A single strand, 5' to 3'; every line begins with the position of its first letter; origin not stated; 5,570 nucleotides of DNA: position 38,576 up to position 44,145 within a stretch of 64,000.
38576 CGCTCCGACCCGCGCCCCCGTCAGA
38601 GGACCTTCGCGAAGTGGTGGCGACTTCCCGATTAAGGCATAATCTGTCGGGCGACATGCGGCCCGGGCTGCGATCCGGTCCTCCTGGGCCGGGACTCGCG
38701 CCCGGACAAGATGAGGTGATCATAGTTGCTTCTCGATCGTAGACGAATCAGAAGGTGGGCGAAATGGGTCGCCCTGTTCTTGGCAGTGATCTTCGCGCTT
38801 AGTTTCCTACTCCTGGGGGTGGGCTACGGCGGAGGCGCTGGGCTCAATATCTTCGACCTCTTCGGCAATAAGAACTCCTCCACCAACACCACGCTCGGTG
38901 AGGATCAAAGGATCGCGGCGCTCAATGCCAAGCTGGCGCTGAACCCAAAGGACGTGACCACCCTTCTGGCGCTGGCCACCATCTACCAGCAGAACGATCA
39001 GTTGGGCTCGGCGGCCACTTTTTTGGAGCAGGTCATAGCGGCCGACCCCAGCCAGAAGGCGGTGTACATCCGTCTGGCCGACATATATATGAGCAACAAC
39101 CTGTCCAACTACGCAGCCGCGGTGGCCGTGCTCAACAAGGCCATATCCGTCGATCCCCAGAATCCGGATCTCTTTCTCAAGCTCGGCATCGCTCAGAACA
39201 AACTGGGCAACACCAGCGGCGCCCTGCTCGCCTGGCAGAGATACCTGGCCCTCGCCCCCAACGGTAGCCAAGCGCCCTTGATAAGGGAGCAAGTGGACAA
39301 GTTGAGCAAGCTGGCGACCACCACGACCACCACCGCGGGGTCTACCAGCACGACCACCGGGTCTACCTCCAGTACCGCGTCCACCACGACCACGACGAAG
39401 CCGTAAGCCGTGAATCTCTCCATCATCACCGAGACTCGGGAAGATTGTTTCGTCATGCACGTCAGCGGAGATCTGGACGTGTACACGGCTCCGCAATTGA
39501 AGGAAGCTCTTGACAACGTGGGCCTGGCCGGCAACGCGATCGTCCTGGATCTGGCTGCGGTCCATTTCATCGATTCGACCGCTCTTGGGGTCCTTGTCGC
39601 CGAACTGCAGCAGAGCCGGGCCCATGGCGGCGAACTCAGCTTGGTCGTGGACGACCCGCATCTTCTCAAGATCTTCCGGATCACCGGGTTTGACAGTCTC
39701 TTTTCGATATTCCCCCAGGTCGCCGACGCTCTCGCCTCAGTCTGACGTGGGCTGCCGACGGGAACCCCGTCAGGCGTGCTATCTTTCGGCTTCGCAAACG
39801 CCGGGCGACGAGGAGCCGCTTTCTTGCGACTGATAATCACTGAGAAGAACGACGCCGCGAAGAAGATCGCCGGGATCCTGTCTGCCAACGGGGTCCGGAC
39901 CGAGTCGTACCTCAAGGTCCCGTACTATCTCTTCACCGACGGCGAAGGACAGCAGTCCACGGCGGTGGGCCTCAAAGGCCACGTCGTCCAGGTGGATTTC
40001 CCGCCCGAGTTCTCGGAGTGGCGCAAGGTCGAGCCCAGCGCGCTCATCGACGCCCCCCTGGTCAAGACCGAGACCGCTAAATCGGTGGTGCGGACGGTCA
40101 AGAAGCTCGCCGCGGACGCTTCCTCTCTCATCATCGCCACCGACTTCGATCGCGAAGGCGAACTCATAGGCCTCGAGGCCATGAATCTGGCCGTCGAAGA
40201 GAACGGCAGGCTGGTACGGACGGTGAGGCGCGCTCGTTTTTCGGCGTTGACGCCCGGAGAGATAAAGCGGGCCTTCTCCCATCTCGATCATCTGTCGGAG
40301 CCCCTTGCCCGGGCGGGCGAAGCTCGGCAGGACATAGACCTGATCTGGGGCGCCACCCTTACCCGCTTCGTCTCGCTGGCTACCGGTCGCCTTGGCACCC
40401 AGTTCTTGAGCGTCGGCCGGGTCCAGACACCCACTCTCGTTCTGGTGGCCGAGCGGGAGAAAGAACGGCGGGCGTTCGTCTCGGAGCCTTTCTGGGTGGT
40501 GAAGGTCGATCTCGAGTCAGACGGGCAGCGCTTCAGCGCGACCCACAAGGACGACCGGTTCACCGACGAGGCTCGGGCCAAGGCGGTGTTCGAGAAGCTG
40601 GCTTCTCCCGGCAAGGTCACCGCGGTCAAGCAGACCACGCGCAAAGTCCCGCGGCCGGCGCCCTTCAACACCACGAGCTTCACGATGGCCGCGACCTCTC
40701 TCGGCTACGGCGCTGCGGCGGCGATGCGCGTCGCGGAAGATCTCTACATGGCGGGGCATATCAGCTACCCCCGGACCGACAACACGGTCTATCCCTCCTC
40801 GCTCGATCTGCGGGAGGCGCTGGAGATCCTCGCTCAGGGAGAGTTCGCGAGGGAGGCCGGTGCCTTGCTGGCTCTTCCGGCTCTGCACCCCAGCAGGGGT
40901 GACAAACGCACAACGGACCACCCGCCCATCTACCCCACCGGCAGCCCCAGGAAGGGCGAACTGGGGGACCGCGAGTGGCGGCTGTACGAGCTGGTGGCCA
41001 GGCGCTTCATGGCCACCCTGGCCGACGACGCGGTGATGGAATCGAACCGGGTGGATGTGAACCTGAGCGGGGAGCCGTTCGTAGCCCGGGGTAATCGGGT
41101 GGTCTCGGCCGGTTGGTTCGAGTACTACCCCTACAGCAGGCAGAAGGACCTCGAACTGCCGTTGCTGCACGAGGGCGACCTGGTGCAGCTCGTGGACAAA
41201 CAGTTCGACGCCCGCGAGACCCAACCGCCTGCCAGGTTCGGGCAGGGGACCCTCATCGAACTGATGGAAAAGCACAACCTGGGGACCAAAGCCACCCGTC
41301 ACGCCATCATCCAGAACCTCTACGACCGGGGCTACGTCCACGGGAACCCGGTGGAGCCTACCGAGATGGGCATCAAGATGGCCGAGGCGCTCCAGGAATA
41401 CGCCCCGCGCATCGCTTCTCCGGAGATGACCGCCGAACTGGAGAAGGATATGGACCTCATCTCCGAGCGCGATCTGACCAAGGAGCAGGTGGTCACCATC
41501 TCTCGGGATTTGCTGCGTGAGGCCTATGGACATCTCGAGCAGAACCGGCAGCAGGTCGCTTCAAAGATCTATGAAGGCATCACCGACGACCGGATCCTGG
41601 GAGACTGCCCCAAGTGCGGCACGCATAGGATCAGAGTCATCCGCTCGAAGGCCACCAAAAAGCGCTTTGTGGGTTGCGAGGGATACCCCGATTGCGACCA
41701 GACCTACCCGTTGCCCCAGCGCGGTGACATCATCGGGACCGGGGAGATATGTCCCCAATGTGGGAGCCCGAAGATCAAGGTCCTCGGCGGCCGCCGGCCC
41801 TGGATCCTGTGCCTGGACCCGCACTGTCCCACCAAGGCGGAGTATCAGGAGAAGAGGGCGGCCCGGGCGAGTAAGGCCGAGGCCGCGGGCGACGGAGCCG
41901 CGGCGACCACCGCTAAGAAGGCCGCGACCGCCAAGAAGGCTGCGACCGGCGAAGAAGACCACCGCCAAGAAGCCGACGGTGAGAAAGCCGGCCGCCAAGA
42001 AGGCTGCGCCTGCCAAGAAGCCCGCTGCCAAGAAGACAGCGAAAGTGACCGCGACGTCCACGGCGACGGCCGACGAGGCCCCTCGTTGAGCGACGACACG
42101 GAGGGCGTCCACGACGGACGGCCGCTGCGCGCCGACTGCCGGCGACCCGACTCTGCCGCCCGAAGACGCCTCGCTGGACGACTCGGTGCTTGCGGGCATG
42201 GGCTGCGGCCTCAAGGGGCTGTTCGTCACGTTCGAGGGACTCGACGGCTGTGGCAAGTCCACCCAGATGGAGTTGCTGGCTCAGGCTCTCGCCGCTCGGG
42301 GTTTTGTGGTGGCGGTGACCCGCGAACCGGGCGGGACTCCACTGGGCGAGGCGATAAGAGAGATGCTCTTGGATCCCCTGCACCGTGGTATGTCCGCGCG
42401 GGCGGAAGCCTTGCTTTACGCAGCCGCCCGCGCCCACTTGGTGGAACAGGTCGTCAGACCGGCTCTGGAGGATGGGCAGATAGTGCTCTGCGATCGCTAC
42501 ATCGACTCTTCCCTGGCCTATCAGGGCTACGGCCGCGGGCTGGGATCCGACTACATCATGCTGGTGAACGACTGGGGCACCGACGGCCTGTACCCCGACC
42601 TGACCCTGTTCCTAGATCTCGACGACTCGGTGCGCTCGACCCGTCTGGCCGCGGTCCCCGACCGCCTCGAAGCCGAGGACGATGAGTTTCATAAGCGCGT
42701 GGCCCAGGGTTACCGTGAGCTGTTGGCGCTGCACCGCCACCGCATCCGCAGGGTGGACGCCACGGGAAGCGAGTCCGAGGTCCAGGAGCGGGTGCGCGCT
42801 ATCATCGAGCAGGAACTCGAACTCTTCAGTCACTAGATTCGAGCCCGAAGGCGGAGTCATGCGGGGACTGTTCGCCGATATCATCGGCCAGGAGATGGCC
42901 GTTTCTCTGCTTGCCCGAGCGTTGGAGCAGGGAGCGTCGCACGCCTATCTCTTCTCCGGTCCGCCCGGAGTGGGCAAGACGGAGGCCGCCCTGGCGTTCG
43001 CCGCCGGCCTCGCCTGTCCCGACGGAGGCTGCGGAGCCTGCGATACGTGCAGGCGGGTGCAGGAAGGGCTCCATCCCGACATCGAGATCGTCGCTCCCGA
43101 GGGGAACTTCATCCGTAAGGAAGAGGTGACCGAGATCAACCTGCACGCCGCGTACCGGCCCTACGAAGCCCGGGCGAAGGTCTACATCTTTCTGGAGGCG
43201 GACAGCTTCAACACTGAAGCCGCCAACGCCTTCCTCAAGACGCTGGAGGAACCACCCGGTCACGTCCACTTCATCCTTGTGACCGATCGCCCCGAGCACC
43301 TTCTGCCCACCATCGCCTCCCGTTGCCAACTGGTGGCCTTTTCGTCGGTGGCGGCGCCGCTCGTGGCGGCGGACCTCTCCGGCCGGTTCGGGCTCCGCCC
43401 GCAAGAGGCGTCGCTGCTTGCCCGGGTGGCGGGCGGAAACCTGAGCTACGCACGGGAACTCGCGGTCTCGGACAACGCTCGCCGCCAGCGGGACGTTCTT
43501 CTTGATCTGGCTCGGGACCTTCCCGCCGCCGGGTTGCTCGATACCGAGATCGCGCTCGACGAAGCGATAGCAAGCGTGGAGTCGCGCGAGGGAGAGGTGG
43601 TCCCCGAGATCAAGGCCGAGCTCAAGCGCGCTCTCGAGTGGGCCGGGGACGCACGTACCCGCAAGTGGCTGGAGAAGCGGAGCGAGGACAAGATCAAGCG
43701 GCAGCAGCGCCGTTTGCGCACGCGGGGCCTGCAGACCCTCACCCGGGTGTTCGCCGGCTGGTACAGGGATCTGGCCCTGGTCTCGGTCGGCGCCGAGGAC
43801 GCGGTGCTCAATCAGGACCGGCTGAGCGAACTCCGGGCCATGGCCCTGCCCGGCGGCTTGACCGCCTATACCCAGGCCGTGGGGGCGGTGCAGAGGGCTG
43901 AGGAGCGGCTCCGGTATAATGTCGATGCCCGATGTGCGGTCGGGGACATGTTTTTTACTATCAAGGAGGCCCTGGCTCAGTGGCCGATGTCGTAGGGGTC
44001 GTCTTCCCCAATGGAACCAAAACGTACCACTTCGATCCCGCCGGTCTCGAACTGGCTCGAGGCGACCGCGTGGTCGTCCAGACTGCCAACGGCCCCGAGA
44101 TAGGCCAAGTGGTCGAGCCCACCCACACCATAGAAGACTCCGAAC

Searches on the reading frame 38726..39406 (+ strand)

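Call 61: search_protein_families(library=pfam, proteins=[window:38726-39406:+], max_evalue=0.0001)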
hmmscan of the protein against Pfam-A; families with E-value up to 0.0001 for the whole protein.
window:38726-39406:+ (226 aa): 13 families
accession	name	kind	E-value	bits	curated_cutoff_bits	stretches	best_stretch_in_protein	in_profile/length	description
PF13371.12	TPR_9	-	1.5e-15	57.4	35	1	127-190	9-72/73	Tetratricopeptide repeat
PF14559.12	TPR_19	-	2.7e-12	47.2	25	1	128-180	6-58/68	Tetratricopeptide repeat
PF13431.12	TPR_17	-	1.3e-11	44.2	24.4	0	136-166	2-32/34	Tetratricopeptide repeat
PF13428.12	TPR_14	-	1.8e-11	43.9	23.5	0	79-120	3-44/44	Tetratricopeptide repeat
PF13414.12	TPR_11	-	4.5e-11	42.7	26.8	1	128-161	9-42/42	TPR repeat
PF13181.12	TPR_8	-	2.1e-09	37.2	25.7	0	113-146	3-34/34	Tetratricopeptide repeat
PF13432.12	TPR_16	-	3.7e-09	37.3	32.7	1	126-180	10-64/65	Tetratricopeptide repeat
PF23914.1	TPR_CcmH_CycH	-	8.2e-09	35.9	42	1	64-181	37-155/158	Cytochrome c-type biogenesis protein H TPR domain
PF00515.34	TPR_1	-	1e-08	35.1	27.8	0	149-179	3-33/34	Tetratricopeptide repeat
PF07719.23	TPR_2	-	1.2e-08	34.8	27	0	80-109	4-33/34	Tetratricopeptide repeat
PF13174.12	TPR_6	-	1.9e-07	31.7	26.3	0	149-179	2-32/33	Tetratricopeptide repeat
PF14561.12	TPR_20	-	1.2e-05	26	25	0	60-108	5-53/90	Tetratricopeptide repeat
PF13176.12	TPR_7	-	6.7e-05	23.1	27.9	0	79-109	1-33/36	Tetratricopeptide repeat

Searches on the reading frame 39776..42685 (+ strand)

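Call 61: search_protein_families(library=pfam, proteins=[window:39776-42685:+], max_evalue=0.0001)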
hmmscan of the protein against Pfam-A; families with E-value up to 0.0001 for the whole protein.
window:39776-42685:+ (969 aa): 3 families
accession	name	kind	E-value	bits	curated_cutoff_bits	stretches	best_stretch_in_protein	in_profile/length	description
PF01131.25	Topoisom_bac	-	1.1e-119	400.6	35.1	1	175-573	4-410/411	DNA topoisomerase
PF01751.28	Toprim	-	2.6e-13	50.4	23.1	1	19-157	2-95/96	Toprim domain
PF01396.24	Zn_ribbon_Top1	-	5.1e-09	36.2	32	1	609-648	2-38/39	Topoisomerase DNA binding C4 zinc finger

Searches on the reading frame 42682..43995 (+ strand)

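Call 61: search_protein_families(library=pfam, proteins=[window:42682-43995:+], max_evalue=0.0001)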
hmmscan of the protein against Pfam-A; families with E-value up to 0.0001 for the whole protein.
window:42682-43995:+ (437 aa): 2 families
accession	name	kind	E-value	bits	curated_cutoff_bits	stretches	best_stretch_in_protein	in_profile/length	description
PF13177.12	DNA_pol3_delta2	-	9.3e-48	162.7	27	1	70-222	2-159/161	DNA polymerase III, delta subunit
PF00004.35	AAA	-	6e-07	30.4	21.2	1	90-219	2-127/131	ATPase family associated with various cellular activities (AAA)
